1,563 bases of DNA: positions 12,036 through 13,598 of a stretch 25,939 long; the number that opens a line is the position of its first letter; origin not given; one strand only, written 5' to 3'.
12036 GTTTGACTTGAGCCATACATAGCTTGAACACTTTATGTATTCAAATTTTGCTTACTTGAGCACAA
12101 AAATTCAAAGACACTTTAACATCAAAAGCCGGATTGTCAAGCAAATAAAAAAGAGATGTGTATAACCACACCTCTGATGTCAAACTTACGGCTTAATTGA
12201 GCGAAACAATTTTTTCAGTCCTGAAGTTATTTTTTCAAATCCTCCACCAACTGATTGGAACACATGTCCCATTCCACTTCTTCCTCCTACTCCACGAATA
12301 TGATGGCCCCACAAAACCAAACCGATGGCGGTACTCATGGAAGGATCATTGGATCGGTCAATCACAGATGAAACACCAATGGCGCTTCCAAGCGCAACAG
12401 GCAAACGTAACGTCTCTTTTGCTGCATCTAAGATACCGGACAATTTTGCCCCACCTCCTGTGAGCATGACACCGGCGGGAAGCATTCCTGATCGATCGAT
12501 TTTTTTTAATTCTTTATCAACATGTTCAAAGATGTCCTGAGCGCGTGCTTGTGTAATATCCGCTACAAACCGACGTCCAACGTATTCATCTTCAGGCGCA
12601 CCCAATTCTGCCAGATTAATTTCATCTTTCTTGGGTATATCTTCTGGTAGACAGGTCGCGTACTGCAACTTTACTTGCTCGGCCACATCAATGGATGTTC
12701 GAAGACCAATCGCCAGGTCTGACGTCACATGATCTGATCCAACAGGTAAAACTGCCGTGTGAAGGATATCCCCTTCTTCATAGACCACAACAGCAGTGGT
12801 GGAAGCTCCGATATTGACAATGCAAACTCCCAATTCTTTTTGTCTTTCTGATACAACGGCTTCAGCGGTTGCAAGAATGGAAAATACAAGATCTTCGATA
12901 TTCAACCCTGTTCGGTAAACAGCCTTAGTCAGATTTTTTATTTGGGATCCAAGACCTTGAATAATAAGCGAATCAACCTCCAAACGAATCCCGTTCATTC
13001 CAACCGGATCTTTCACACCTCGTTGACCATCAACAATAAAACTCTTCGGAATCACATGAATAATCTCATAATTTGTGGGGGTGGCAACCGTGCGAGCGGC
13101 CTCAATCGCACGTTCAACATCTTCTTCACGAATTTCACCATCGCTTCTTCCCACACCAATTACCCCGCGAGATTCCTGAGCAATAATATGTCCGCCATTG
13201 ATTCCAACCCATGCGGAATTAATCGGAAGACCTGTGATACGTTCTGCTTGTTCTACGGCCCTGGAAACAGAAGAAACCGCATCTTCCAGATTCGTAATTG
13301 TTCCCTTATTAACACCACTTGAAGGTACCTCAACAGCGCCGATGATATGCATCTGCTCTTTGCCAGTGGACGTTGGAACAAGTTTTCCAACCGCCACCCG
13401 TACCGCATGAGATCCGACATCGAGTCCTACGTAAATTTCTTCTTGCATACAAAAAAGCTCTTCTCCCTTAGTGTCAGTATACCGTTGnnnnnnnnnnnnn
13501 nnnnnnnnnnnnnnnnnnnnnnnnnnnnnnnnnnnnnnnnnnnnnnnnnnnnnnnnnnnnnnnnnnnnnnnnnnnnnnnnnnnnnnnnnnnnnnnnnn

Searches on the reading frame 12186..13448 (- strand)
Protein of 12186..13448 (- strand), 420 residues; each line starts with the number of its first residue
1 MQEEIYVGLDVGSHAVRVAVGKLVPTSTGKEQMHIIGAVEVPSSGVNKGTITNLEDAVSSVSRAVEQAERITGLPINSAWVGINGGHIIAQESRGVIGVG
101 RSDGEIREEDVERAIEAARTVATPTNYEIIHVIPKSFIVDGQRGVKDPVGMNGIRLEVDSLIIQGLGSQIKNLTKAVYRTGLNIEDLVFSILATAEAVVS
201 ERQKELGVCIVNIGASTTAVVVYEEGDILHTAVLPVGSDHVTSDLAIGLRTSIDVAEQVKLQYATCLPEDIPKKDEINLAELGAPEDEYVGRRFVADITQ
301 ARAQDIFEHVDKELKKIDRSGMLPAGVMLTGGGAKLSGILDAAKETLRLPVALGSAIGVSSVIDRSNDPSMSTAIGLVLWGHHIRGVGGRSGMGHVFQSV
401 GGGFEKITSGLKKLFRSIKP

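Call 10: search_protein_families(library=pfam, proteins=[window:12186-13448:-], max_evalue=0.01)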
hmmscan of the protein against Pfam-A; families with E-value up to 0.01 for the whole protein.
window:12186-13448:- (420 aa): 4 families
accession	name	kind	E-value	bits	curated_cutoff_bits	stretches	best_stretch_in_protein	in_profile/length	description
PF14450.12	FtsA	-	1.5e-34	119.5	31.8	2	209-376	1-127/127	Cell division protein FtsA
PF02491.25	SHS2_FTSA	-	3.9e-27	94.9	25.4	1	85-163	1-78/79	SHS2 domain inserted in FTSA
PF06723.19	MreB_Mbl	-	3.9e-09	36.2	27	1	204-355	143-305/327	MreB/Mbl protein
PF11104.14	PilM_2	-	9e-08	31.9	27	1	197-270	171-242/340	Type IV pilus assembly protein PilM;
